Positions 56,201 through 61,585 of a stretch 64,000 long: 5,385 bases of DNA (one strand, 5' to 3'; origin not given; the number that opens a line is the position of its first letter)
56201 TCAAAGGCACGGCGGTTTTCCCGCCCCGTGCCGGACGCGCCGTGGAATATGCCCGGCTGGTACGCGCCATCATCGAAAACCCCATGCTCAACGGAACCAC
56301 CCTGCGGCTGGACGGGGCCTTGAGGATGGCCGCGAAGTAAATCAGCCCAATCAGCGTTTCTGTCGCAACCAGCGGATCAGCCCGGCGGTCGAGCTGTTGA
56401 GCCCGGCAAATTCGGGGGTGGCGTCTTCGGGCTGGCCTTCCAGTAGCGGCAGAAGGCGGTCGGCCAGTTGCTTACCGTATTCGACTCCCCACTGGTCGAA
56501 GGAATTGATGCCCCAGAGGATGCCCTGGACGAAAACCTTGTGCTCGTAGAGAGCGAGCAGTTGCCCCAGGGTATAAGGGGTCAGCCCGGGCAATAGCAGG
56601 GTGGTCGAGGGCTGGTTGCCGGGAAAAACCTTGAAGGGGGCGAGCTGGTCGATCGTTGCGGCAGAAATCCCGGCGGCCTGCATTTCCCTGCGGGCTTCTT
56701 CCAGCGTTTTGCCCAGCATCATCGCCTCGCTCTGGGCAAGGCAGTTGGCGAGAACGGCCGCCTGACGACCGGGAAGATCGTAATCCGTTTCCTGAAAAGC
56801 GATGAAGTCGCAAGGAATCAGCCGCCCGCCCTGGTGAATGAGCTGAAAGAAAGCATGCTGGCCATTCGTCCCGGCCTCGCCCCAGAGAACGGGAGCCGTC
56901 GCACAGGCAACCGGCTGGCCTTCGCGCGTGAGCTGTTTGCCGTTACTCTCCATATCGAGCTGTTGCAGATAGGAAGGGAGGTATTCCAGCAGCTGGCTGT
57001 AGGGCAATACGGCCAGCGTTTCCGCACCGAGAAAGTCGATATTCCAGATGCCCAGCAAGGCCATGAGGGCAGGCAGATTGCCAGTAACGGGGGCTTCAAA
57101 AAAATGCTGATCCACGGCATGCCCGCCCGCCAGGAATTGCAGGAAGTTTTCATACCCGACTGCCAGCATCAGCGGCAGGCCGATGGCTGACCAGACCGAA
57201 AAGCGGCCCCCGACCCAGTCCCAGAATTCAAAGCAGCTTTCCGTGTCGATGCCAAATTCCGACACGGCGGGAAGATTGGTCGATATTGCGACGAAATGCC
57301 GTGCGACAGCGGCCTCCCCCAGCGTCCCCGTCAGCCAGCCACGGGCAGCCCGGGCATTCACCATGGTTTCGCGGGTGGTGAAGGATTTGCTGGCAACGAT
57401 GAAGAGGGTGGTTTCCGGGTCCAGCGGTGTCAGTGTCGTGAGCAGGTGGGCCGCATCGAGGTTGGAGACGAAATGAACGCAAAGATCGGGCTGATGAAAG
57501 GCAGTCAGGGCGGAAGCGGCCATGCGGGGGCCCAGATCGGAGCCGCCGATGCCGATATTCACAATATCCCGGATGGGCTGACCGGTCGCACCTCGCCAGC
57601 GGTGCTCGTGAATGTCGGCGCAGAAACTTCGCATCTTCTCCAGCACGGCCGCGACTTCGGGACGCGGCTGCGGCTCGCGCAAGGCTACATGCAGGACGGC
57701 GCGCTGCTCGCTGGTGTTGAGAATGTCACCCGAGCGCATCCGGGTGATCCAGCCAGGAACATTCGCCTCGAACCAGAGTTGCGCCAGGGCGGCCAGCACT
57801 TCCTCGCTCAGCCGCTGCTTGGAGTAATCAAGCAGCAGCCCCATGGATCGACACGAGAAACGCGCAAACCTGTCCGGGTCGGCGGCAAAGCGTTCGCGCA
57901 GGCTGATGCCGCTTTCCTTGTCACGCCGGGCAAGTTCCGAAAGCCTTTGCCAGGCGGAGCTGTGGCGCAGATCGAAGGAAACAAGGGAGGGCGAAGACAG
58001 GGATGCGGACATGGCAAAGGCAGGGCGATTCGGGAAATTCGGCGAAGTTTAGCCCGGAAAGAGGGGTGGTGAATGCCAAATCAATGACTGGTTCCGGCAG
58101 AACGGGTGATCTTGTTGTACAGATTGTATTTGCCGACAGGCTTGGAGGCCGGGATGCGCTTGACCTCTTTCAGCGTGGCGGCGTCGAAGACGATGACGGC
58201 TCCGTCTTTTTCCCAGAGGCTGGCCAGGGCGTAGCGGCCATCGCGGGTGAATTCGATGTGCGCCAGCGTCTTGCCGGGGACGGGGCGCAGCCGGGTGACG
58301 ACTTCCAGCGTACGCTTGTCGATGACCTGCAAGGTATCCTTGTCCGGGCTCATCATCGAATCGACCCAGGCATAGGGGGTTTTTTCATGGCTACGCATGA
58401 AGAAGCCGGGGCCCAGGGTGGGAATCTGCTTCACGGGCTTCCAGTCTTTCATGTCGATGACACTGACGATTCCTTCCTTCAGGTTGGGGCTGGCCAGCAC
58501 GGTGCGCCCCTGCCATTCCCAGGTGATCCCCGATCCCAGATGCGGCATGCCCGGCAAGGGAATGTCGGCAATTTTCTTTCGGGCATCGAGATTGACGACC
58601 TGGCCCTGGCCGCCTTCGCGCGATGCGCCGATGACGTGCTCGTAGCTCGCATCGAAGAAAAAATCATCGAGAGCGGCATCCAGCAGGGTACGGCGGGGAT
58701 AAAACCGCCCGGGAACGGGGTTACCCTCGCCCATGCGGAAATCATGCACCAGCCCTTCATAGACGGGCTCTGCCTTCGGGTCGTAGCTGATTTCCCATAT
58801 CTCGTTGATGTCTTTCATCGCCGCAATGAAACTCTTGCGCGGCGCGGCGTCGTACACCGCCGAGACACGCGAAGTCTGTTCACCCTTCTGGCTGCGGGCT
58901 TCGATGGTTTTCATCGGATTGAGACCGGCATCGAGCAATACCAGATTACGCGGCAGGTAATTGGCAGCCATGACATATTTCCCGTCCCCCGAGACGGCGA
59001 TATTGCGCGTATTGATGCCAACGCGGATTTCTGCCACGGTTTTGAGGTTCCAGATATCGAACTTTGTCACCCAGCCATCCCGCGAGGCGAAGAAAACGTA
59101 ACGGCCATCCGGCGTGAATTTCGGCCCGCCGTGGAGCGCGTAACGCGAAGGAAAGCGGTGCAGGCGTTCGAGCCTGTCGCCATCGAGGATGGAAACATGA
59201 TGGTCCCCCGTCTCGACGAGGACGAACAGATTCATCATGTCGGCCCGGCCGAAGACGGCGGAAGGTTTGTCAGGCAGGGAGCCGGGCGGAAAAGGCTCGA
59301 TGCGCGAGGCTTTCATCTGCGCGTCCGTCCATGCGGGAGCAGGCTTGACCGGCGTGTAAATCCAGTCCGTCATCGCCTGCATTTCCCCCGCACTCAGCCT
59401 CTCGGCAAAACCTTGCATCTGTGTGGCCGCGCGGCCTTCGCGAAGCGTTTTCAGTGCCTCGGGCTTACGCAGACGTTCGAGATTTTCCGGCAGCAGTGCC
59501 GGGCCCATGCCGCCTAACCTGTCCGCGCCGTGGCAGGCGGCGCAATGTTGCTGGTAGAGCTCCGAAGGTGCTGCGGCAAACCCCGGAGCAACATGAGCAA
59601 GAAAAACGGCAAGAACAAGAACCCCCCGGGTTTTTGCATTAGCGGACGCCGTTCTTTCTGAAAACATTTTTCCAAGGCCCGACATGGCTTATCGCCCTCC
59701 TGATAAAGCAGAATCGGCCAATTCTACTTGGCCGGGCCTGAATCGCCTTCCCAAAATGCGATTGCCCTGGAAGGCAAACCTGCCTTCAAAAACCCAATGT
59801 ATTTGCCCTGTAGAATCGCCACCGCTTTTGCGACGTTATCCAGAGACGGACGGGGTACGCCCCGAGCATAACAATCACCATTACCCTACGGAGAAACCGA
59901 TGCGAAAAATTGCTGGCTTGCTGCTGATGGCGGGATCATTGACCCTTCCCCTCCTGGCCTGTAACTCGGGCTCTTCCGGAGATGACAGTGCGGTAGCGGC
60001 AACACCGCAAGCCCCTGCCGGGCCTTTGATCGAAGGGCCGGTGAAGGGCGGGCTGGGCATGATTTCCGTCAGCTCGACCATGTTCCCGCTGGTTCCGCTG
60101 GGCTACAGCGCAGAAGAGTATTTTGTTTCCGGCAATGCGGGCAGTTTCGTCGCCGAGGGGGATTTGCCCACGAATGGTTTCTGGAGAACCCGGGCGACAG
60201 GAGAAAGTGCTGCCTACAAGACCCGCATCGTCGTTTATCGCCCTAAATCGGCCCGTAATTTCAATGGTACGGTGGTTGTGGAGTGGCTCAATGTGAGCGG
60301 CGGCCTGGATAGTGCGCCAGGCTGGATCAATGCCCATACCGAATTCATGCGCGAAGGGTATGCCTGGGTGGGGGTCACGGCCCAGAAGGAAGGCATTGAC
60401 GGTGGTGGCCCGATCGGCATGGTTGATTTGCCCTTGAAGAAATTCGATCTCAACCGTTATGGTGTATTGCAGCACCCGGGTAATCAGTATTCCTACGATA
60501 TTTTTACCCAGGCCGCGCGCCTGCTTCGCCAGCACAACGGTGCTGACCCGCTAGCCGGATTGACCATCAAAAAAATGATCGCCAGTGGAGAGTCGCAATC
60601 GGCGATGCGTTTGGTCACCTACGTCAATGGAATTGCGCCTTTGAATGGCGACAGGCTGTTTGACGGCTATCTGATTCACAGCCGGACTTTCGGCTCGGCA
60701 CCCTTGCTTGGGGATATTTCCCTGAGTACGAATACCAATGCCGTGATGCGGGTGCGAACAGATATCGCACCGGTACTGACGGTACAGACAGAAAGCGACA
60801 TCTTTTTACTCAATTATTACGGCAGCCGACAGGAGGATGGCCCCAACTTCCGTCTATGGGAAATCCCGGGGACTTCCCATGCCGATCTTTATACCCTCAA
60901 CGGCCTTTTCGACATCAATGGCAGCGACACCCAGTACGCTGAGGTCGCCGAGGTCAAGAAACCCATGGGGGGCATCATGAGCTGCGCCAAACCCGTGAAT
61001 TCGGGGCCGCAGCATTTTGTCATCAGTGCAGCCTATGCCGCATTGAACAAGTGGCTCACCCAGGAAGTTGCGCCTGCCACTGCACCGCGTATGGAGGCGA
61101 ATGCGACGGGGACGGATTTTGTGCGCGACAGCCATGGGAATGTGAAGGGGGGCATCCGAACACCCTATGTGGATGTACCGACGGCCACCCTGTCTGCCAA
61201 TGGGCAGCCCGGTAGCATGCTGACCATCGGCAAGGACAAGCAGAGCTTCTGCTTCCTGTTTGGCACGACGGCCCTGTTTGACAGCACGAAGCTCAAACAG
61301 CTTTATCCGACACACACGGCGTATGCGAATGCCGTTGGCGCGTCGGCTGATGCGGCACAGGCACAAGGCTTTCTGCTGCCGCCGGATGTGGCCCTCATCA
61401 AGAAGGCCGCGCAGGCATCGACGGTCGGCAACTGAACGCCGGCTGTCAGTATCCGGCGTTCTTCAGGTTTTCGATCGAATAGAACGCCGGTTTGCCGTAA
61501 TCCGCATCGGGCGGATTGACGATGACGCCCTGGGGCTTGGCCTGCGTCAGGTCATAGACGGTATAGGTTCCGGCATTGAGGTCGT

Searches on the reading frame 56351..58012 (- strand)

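Call 74: search_protein_families(library=pfam, proteins=[window:56351-58012:-], max_evalue=0.0001)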
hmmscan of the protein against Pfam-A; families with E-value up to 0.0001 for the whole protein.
window:56351-58012:- (553 aa): 1 family
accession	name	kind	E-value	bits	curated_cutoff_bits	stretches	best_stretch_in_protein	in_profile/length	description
PF00342.24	PGI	-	5.4e-188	626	22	1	62-546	1-486/486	Phosphoglucose isomerase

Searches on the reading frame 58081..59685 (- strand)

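Call 74: search_protein_families(library=pfam, proteins=[window:58081-59685:-], max_evalue=0.0001)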
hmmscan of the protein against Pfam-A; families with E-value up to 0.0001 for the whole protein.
window:58081-59685:- (534 aa): 4 families
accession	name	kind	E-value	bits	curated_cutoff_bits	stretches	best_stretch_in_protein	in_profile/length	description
PF02239.22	Cytochrom_D1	-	4.8e-111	371.3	25.5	1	149-525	2-368/368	Cytochrome D1 heme domain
PF13442.11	Cytochrome_CBB3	-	3.1e-11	43.9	27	1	37-109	3-68/68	Cytochrome C oxidase, cbb3-type, subunit III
PF25174.1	Beta-prop_THOC3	-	1.7e-09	37.6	305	0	154-242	143-232/272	THOC3 beta-propeller domain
PF00034.26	Cytochrom_C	-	3.5e-05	25.5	21.3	0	41-109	5-86/90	Cytochrome c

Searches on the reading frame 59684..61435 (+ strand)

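Call 75: search_protein_families(library=pfam, proteins=[window:59684-61435:+], max_evalue=0.001)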
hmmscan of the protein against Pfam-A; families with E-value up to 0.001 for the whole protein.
window:59684-61435:+ (583 aa): 1 family
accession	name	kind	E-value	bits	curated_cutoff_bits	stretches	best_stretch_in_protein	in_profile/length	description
PF20091.5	Abhydrolase_10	-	8.4e-150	499.9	23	1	116-572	1-427/429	Alpha/beta hydrolase domain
